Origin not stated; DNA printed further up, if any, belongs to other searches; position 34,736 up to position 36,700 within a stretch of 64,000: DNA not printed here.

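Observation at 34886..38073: An expanded PF10131-type ('PTPS-related') membrane protein family embedded as a candidate new GT-C clade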

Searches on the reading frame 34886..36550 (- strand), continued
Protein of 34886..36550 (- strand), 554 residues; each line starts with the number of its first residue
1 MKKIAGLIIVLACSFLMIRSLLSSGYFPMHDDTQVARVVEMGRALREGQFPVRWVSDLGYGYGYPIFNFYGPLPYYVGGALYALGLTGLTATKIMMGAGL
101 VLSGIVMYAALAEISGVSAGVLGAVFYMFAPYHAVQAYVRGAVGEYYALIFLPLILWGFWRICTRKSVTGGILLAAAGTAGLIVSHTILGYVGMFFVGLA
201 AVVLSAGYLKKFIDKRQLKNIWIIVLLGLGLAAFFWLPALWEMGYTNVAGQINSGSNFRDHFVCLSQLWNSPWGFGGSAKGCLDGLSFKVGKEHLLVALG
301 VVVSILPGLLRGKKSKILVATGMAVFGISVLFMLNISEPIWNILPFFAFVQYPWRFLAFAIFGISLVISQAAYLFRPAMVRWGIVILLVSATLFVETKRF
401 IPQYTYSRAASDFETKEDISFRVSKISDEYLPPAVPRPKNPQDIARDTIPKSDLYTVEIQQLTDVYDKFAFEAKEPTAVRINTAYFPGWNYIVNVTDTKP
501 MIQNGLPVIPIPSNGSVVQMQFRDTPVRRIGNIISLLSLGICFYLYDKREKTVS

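Call 78: find_homologous_proteins(query=P0242, max_evalue=1e-10)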
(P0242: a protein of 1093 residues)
Query P0242 (1093 aa): 224 proteins with E <= 1e-10 among 8000 candidates; the best 120 are listed.
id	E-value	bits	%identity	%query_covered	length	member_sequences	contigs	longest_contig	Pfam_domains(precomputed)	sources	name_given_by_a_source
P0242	0.0e+0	2436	100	100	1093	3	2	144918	PF10131.16,PF09586.17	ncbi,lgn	-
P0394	0.0e+0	1214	50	100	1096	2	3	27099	PF10131.16,PF13231.13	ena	-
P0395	0.0e+0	1152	48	100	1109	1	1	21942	PF10131.16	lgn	-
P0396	0.0e+0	1044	45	100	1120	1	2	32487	PF10131.16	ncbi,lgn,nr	ncbi:MAG: 6-pyruvoyl-tetrahydropterin synthase-related protein [Patescibacteria group bacterium]|nr:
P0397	4.8e-103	364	38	49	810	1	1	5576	PF10131.16,PF13641.13,PF00535.33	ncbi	-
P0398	3.6e-100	355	37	48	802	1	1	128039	PF10111.15,PF00535.33,PF13231.13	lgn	-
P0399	4.9e-100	354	38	49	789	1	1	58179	PF13712.13,PF13632.13,PF10131.16,PF13641.13,PF00535.33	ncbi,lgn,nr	ncbi:MAG TPA: glycosyltransferase [Patescibacteria group bacterium]|nr:glycosyltransferase [Patescib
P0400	2.6e-99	352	36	49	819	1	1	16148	PF13641.13,PF00535.33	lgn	-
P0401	3.8e-99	351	34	50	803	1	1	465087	PF10131.16,PF13641.13,PF00535.33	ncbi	-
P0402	4.9e-99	351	36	48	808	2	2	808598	PF13641.13,PF09586.17,PF00535.33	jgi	jgi:GT2 family glycosyltransferase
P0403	1.9e-98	349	37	48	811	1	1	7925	PF10131.16,PF13641.13,PF00535.33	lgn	-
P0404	1.4e-97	346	39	48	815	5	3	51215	PF10131.16,PF13641.13,PF00535.33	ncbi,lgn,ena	ncbi:MAG: glycosyltransferase [Patescibacteria group bacterium]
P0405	8.0e-97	344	37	49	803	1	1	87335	PF10131.16,PF13641.13,PF00535.33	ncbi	-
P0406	8.3e-97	344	36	48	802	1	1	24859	PF10111.15,PF13641.13,PF00535.33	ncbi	-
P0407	3.2e-96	342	37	49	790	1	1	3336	PF13712.13,PF13632.13,PF10131.16,PF13641.13,PF00535.33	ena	-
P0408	8.0e-96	340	36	49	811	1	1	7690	PF10111.15,PF13641.13,PF09586.17,PF00535.33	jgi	jgi:GT2 family glycosyltransferase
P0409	1.4e-95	340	37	49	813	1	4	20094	PF13641.13,PF09586.17,PF00535.33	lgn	-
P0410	1.7e-95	339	37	47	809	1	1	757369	PF13641.13,PF09586.17,PF00535.33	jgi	jgi:GT2 family glycosyltransferase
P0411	3.4e-95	338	36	47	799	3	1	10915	PF13712.13,PF13632.13,PF10131.16,PF13641.13,PF00535.33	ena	-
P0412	7.6e-95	337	36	49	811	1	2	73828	PF13632.13,PF10111.15,PF13641.13,PF09586.17,PF00535.33,PF13231.13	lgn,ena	-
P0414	1.5e-94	336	37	48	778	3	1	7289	PF10131.16,PF13641.13,PF00535.33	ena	-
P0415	1.5e-94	336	36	48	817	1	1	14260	PF10131.16,PF13641.13,PF00535.33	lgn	-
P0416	1.6e-94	336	37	48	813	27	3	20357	PF10131.16,PF13641.13,PF00535.33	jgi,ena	-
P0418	2.4e-94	336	37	49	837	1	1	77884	PF10131.16,PF10111.15,PF13641.13,PF00535.33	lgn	-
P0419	2.5e-94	335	36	49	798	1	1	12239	PF10131.16,PF13641.13,PF00535.33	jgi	jgi:GT2 family glycosyltransferase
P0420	2.9e-94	335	35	49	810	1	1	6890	PF10131.16,PF13641.13,PF00535.33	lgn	-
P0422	7.9e-94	334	36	49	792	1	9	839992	PF13712.13,PF10131.16,PF13641.13,PF00535.33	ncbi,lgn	-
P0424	6.2e-93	331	36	48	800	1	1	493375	PF13712.13,PF13632.13,PF10111.15,PF13641.13,PF09586.17,PF00535.33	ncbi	-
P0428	4.0e-92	328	38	47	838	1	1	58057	PF10131.16,PF13641.13,PF00535.33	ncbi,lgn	-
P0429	4.1e-92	328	36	50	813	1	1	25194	PF10131.16,PF13641.13,PF00535.33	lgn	-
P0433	4.4e-90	321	34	50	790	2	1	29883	PF10131.16,PF10111.15,PF13641.13,PF00535.33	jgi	-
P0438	3.2e-86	309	34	48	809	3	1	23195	PF10131.16,PF13641.13,PF00535.33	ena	-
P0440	1.2e-85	307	34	48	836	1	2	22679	PF10131.16,PF10111.15,PF13641.13,PF00535.33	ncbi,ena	-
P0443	1.1e-73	267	27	47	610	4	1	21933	PF10131.16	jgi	-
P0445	1.1e-69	254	27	58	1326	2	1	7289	PF09586.17,PF13231.13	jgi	jgi:hypothetical protein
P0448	1.2e-66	244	30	48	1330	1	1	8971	PF09586.17,PF13231.13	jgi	jgi:hypothetical protein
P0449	3.6e-65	239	27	58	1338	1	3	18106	PF09586.17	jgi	jgi:uncharacterized membrane protein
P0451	1.8e-64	237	27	57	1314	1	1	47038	PF09586.17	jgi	jgi:uncharacterized membrane protein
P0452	5.9e-63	232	28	46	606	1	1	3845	PF10131.16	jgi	jgi:hypothetical protein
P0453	1.7e-61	227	30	50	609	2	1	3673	PF10131.16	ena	-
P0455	7.2e-61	225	29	50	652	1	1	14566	PF10131.16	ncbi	-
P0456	1.0e-60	224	28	60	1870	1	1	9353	PF10131.16,PF09586.17,PF13231.13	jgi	jgi:hypothetical protein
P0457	1.3e-60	224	34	31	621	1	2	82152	PF10131.16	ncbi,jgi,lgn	-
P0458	1.7e-59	220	29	48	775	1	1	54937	PF10131.16,PF13649.13,PF08241.19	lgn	-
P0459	2.6e-58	216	29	44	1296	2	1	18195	PF10131.16,PF09586.17,PF13231.13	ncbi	-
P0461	1.3e-57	214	30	47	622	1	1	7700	PF10131.16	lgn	-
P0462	2.4e-57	213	27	49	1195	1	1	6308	PF10131.16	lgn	-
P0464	5.0e-57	212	27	50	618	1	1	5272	PF10131.16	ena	-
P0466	4.3e-56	209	26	48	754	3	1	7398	PF10131.16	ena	-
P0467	6.4e-56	208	26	45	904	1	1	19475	PF10131.16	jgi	-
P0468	1.6e-54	204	28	49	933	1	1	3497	PF10131.16,PF09586.17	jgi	jgi:hypothetical protein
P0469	2.0e-54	203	30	45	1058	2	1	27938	PF10131.16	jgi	-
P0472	5.2e-52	195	30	48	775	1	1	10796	PF10131.16,PF13649.13,PF08241.19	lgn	-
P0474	1.1e-51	194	28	46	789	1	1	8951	PF10131.16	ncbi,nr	ncbi:MAG: 6-pyruvoyl-tetrahydropterin synthase-related protein [Dehalococcoidales bacterium]|nr:6-py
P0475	2.5e-51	193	27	47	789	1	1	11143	PF10131.16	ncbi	ncbi:MAG: 6-pyruvoyl-tetrahydropterin synthase-related protein [Chloroflexota bacterium]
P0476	1.5e-50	190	27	47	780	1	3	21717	PF10131.16,PF09586.17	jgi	jgi:hypothetical protein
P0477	2.5e-50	190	28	46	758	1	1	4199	PF10131.16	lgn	-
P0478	3.2e-50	189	26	56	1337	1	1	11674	PF10131.16,PF09586.17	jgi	jgi:hypothetical protein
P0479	3.9e-50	189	27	63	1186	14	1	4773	PF09586.17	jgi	jgi:hypothetical protein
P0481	9.6e-50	188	24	51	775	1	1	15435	PF10131.16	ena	-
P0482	2.2e-49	187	26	49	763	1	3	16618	PF10131.16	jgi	jgi:hypothetical protein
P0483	2.4e-49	187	26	49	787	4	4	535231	PF10131.16,PF20176.4,PF09586.17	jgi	jgi:hypothetical protein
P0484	2.5e-49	186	27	47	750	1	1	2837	PF10131.16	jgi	-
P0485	2.9e-49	186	35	14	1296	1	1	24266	PF10131.16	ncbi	-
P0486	3.1e-49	186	26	55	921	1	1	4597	PF10131.16,PF09586.17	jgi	jgi:hypothetical protein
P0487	9.3e-49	185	25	55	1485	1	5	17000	PF03704.24,PF13431.13,PF23914.2,PF20176.4,PF13414.13,PF13428.13,PF14559.13,PF10131.16,PF13371.13,PF09586.17,PF00515.35,PF13424.13,PF13432.13,PF13181.13,PF07719.24,PF13174.13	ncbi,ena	-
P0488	2.9e-48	183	28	48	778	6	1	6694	PF10131.16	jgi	-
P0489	8.9e-48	181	25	47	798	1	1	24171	PF10131.16,PF13231.13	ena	-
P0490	9.0e-48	181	28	46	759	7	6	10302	PF10131.16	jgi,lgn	-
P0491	2.0e-47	180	26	48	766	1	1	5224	PF10131.16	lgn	-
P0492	3.0e-47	180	28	49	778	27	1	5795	PF10131.16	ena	-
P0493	3.7e-47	179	24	56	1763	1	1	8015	PF10131.16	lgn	-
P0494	4.1e-47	179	28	48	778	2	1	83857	PF10131.16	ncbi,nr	ncbi:MAG: hypothetical protein CEE40_04295 [Chloroflexi bacterium B3_Chlor]|nr:MAG: hypothetical pro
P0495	5.7e-47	179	26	45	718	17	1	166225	PF10131.16,PF09586.17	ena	-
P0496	9.1e-47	178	28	44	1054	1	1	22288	PF21226.5,PF10131.16,PF20176.4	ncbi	-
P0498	1.2e-46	178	27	48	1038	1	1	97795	PF10131.16,PF09586.17,PF13231.13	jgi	jgi:hypothetical protein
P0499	1.5e-46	177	25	58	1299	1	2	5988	PF09586.17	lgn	-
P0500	1.9e-46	177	28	48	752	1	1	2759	PF10131.16,PF09586.17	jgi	-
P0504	2.5e-46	177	27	49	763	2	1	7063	PF10131.16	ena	-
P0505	4.9e-46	176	26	48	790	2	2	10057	PF10131.16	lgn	-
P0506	5.6e-46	175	28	45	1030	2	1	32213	PF10131.16,PF09586.17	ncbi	ncbi:MAG: 6-pyruvoyl-tetrahydropterin synthase-related protein, partial [Candidatus Promineifilaceae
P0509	7.1e-46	175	26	47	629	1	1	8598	PF10131.16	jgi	jgi:hypothetical protein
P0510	7.2e-46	175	26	43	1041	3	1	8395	PF21226.5,PF10131.16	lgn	-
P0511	8.1e-46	175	26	49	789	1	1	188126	PF10131.16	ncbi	-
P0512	9.8e-46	175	25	47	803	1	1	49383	PF10131.16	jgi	jgi:hypothetical protein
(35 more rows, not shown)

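Call 79: search_protein_families(library=pfam, proteins=[P0404, P0399, P0402, P0458, P0475], max_evalue=0.001)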
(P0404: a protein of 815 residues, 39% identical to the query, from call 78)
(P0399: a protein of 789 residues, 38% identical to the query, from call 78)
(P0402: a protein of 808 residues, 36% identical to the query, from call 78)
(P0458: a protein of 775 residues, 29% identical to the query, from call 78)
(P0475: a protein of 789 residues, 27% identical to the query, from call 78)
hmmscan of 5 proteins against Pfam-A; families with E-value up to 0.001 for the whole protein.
P0404 (815 aa): 3 families
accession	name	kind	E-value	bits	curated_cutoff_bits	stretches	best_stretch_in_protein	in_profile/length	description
PF00535.33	Glycos_transf_2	-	7.6e-26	91.5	23.3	1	4-143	1-132/168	Glycosyl transferase family 2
PF13641.12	Glyco_tranf_2_3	-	1.9e-13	51.4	27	1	3-233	3-227/230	Glycosyltransferase like family 2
PF10131.15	PTPS_related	-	0.00057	18.9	26.4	1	326-650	1-305/621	6-pyruvoyl-tetrahydropterin synthase related domain; membrane protein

P0399 (789 aa): 5 families
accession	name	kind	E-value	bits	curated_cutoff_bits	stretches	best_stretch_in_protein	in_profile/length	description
PF00535.33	Glycos_transf_2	-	1.1e-13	51.9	23.3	1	43-105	63-125/168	Glycosyl transferase family 2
PF13641.12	Glyco_tranf_2_3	-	1.5e-12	48.5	27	1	33-210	59-227/230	Glycosyltransferase like family 2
PF10131.15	PTPS_related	-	1.2e-08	34.3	26.4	1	305-630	1-307/621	6-pyruvoyl-tetrahydropterin synthase related domain; membrane protein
PF13712.12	Glyco_tranf_2_5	-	1.3e-07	32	27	1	6-198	2-193/210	Glycosyltransferase like family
PF13632.12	Glyco_trans_2_3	-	5e-06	26.9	27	1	61-257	1-182/198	Glycosyl transferase family group 2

P0402 (808 aa): 4 families
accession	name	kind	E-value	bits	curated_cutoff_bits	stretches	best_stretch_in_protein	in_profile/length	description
PF00535.33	Glycos_transf_2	-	7.5e-21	75.2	23.3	1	4-126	1-130/168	Glycosyl transferase family 2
PF13641.12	Glyco_tranf_2_3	-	1.7e-11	45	27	1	3-228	3-227/230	Glycosyltransferase like family 2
PF09586.16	YfhO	-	3.8e-06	26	28.5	1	349-652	93-389/835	Bacterial membrane protein YfhO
PF10131.15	PTPS_related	-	0.00026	20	26.4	1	323-645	1-303/621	6-pyruvoyl-tetrahydropterin synthase related domain; membrane protein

P0458 (775 aa): 3 families
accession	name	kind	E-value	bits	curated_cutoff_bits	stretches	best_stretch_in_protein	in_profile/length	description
PF10131.15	PTPS_related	-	7.8e-10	38.3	26.4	1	73-415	1-336/621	6-pyruvoyl-tetrahydropterin synthase related domain; membrane protein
PF08241.18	Methyltransf_11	-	2.9e-08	34.7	21.2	1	586-656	11-89/95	Methyltransferase domain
PF13649.12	Methyltransf_25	-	4.2e-06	27.8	27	1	608-655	47-94/97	Methyltransferase domain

P0475 (789 aa): 1 family
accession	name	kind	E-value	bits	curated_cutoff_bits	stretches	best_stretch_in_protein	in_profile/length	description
PF10131.15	PTPS_related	-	2e-15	56.7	26.4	1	85-419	1-306/621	6-pyruvoyl-tetrahydropterin synthase related domain; membrane protein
